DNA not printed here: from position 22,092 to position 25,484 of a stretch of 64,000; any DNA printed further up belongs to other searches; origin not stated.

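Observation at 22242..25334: Single-polypeptide fusion of a Wzc-type BY-kinase co-polymerase with a Wzy/O-antigen-ligase-like polymerase domain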

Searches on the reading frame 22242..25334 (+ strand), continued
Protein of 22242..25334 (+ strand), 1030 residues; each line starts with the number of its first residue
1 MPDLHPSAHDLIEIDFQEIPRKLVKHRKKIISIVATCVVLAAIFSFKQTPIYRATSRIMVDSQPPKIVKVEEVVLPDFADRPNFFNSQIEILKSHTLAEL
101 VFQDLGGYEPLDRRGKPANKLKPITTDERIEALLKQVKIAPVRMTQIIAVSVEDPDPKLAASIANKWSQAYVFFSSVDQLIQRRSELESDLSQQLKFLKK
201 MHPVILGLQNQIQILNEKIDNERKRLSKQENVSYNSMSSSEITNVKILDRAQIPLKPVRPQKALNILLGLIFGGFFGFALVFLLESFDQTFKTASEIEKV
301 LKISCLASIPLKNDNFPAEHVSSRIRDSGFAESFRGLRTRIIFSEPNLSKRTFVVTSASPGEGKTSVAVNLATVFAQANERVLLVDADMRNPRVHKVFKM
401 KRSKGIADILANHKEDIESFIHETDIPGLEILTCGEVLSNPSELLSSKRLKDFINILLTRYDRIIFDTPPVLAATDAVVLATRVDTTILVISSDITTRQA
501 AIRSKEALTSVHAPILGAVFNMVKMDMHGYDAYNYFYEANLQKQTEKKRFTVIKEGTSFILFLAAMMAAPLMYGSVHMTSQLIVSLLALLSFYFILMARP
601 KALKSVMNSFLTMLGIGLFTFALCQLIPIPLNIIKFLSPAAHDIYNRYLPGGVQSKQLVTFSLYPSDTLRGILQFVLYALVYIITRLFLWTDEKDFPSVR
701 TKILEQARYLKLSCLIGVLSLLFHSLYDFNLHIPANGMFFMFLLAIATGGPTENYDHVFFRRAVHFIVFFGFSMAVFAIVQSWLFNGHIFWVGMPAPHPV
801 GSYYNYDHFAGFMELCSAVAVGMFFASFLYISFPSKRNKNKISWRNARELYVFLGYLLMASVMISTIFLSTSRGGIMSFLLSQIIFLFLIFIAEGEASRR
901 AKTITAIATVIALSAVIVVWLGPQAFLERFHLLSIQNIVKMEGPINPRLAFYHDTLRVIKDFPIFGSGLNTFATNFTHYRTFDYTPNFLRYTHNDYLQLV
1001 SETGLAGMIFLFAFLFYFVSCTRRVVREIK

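Call 86: find_encoding_contigs(protein=P0017, flank=10000, max_places=1)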
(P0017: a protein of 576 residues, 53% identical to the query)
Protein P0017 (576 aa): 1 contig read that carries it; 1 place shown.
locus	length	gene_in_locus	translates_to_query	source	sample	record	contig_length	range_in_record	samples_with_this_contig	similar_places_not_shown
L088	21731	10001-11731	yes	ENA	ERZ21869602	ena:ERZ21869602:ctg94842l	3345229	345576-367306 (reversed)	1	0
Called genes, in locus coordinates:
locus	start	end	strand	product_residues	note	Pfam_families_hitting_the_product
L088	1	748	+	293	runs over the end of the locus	PF07719:TPR_2 (faint), PF13174:TPR_6 (faint), PF13181:TPR_8 (faint), PF13424:TPR_12 (faint), PF13428:TPR_14 (faint), PF13432:TPR_16 (weak), PF13525:YfiO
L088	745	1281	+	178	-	PF04390:LptE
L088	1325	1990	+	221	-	PF21694:DNA_pol3_delta_C (weak)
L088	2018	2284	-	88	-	PF01649:Ribosomal_S20p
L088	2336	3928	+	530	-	PF03023:MurJ, PF01554:MatE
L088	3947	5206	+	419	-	PF01541:GIY-YIG, PF27096:UvrC_M, PF02151:UVR (weak), PF08459:UvrC_RNaseH_dom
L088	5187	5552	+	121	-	PF01035:DNA_binding_1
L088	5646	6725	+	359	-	PF00437:T2SSE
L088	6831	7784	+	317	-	PF01435:Peptidase_M48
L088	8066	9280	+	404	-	PF10082:BBP2_2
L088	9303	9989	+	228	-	PF02563:Poly_export, PF10531:SLBB, PF22461:SLBB_2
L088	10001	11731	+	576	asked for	PF02706:Wzz, PF13807:GNVR, PF10609:ParA (weak), PF13614:AAA_31, PF01656:CbiA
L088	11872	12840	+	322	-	PF00106:adh_short (weak), PF01073:3Beta_HSD, PF01370:Epimerase, PF02719:Polysacc_synt_2, PF04321:RmlD_sub_bind, PF07993:NAD_binding_4 (weak), PF13460:NAD_binding_10, PF16363:GDP_Man_Dehyd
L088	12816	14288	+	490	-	PF03023:MurJ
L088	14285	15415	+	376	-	PF13439:Glyco_transf_4, PF13579:Glyco_trans_4_4, PF20706:GT4-conflict (weak), PF00534:Glycos_transf_1, PF13692:Glyco_trans_1_4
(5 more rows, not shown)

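Call 87: find_encoding_contigs(protein=P0021, flank=10000, max_places=1)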
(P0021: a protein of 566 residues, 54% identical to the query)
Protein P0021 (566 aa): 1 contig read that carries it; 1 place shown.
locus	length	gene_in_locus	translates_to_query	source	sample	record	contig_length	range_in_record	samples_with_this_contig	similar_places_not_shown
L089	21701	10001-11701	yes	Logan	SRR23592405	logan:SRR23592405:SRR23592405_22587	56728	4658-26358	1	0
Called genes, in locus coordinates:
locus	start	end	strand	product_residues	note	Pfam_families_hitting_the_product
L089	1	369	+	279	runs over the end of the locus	PF00520:Ion_trans, PF08016:PKD_channel (weak)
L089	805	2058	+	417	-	PF02321:OEP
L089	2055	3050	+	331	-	PF25919:BSH_CusB (faint), PF25973:BSH_CzcB (faint), PF25944:Beta-barrel_RND, PF25954:Beta-barrel_RND_2, PF25975:CzcB_C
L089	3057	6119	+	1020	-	PF00873:ACR_tran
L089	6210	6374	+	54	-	PF05532:CsbD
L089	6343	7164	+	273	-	PF01435:Peptidase_M48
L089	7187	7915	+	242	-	PF01569:PAP2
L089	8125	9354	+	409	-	PF10082:BBP2_2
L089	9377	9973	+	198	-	PF02563:Poly_export, PF10531:SLBB, PF22461:SLBB_2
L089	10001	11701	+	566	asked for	PF02706:Wzz, PF13807:GNVR, PF01656:CbiA, PF10609:ParA, PF13614:AAA_31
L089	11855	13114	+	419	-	PF01943:Polysacc_synt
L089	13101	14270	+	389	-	PF13439:Glyco_transf_4, PF13579:Glyco_trans_4_4, PF00534:Glycos_transf_1, PF20706:GT4-conflict, PF13692:Glyco_trans_1_4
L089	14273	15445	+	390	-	PF14897:EpsG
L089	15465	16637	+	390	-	PF00534:Glycos_transf_1, PF13692:Glyco_trans_1_4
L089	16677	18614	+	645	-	PF13522:GATase_6, PF13537:GATase_7, PF00733:Asn_synthase, PF02540:NAD_synthase (weak), PF06508:QueC (weak)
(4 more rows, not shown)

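Call 88: find_encoding_contigs(protein=P0008, flank=6000, max_places=1)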
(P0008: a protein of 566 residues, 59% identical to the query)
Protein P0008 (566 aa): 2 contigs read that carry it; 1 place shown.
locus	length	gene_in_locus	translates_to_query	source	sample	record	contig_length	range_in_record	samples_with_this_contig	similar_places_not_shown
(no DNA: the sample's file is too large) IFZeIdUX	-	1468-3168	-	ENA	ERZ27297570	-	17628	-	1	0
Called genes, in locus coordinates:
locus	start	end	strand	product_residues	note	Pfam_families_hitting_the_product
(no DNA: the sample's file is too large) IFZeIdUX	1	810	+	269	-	?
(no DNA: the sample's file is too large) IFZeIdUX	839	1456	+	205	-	PF02563:Poly_export, PF10531:SLBB, PF22461:SLBB_2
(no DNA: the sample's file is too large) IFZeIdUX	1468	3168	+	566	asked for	PF02706:Wzz, PF13807:GNVR, PF10609:ParA (weak), PF01656:CbiA, PF13614:AAA_31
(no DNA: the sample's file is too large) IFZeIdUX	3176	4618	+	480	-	PF04932:Wzy_C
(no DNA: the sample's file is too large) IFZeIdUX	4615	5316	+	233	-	PF00149:Metallophos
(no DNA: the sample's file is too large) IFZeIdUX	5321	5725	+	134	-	-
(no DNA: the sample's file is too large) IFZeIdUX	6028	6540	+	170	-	PF19502:DUF6036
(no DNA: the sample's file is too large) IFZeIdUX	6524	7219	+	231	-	-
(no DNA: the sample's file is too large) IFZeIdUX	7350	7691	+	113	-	-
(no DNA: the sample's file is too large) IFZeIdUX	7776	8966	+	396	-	PF13173:AAA_14, PF13635:DUF4143 (weak)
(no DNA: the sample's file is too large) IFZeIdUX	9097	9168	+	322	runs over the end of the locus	PF00106:adh_short (faint), PF01073:3Beta_HSD, PF01370:Epimerase, PF02719:Polysacc_synt_2, PF04321:RmlD_sub_bind, PF07993:NAD_binding_4 (faint), PF13460:NAD_binding_10, PF16363:GDP_Man_Dehyd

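Call 89: find_encoding_contigs(protein=P0020, flank=6000, max_places=1)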
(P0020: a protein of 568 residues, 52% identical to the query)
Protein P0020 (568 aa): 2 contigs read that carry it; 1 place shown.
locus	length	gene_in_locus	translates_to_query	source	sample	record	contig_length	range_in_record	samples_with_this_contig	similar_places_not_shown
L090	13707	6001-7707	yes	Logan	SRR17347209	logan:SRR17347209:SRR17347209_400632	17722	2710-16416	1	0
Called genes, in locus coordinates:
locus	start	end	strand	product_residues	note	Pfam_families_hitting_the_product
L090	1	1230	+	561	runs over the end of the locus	PF05090:HTTM, PF22777:VKGC_lumenal_dom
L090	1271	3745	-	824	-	-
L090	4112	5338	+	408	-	PF10082:BBP2_2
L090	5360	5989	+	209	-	PF02563:Poly_export, PF10531:SLBB, PF22461:SLBB_2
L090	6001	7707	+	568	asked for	PF02706:Wzz, PF13807:GNVR, PF01656:CbiA, PF10609:ParA, PF13614:AAA_31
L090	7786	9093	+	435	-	PF01943:Polysacc_synt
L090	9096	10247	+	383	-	PF13439:Glyco_transf_4, PF13579:Glyco_trans_4_4, PF20706:GT4-conflict, PF00534:Glycos_transf_1, PF13692:Glyco_trans_1_4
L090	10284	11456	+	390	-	PF14897:EpsG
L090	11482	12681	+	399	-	PF13579:Glyco_trans_4_4, PF20706:GT4-conflict (weak), PF00534:Glycos_transf_1, PF13692:Glyco_trans_1_4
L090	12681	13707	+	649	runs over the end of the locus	PF13522:GATase_6, PF13537:GATase_7, PF00733:Asn_synthase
